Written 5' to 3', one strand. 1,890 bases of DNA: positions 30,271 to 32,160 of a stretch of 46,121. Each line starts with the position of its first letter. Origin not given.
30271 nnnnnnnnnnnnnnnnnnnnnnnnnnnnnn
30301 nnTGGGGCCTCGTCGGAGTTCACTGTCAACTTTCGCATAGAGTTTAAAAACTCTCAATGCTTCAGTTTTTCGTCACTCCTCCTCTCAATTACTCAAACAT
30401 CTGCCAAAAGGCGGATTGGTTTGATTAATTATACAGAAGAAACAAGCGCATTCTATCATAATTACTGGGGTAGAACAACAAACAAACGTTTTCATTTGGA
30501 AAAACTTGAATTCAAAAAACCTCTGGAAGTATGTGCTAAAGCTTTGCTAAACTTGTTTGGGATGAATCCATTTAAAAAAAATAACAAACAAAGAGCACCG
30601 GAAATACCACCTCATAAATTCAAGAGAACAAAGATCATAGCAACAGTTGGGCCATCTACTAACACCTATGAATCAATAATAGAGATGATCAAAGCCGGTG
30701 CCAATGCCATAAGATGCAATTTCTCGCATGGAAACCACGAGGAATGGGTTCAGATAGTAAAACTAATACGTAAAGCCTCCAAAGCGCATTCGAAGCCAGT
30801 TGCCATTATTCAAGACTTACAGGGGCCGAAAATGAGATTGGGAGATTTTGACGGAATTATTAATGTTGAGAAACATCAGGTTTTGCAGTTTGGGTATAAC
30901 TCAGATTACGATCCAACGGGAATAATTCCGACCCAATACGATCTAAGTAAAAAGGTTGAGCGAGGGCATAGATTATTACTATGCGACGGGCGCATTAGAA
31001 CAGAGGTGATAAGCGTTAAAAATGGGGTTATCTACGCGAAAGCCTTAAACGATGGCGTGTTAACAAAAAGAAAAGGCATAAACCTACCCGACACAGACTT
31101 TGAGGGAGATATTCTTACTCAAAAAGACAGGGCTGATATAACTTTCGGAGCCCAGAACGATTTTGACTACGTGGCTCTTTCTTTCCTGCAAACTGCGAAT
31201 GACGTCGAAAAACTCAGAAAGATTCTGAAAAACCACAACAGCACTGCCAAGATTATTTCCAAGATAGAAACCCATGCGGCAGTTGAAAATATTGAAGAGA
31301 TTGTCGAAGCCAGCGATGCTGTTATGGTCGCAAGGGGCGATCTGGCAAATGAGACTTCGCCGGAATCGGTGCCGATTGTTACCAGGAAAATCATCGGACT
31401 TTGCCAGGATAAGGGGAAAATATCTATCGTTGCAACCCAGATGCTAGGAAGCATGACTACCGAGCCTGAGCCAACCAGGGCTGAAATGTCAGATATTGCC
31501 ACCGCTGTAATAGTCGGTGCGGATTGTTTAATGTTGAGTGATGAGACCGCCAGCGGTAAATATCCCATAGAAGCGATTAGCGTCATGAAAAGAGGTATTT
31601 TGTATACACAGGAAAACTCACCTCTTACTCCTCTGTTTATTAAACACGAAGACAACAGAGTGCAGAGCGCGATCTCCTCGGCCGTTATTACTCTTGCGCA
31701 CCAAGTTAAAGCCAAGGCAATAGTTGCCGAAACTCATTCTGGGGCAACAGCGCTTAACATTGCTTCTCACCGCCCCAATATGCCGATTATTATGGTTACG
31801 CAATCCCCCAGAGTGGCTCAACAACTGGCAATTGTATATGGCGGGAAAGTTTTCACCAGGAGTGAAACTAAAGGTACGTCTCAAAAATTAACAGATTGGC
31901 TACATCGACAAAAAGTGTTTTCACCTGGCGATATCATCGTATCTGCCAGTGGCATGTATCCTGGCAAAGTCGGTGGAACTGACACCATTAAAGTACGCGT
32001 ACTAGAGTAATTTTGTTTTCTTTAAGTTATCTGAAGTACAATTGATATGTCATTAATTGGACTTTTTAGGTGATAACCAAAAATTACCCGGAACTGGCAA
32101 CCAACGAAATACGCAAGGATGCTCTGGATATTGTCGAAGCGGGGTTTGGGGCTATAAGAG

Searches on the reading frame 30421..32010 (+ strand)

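Call 77: search_protein_families(library=pfam, proteins=[window:30421-32010:+], max_evalue=0.001)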
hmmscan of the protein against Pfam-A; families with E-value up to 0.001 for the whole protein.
window:30421-32010:+ (529 aa): 3 families
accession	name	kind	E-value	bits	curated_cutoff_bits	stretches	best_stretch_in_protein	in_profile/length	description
PF00224.27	PK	-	5.5e-100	335.1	30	1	68-386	2-328/328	Pyruvate kinase, barrel domain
PF02887.21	PK_C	-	4.2e-24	85.3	28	1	417-525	2-113/114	Pyruvate kinase, alpha/beta domain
PF03328.21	HpcH_HpaI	-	0.00011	22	25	1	244-303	81-146/221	HpcH/HpaI aldolase/citrate lyase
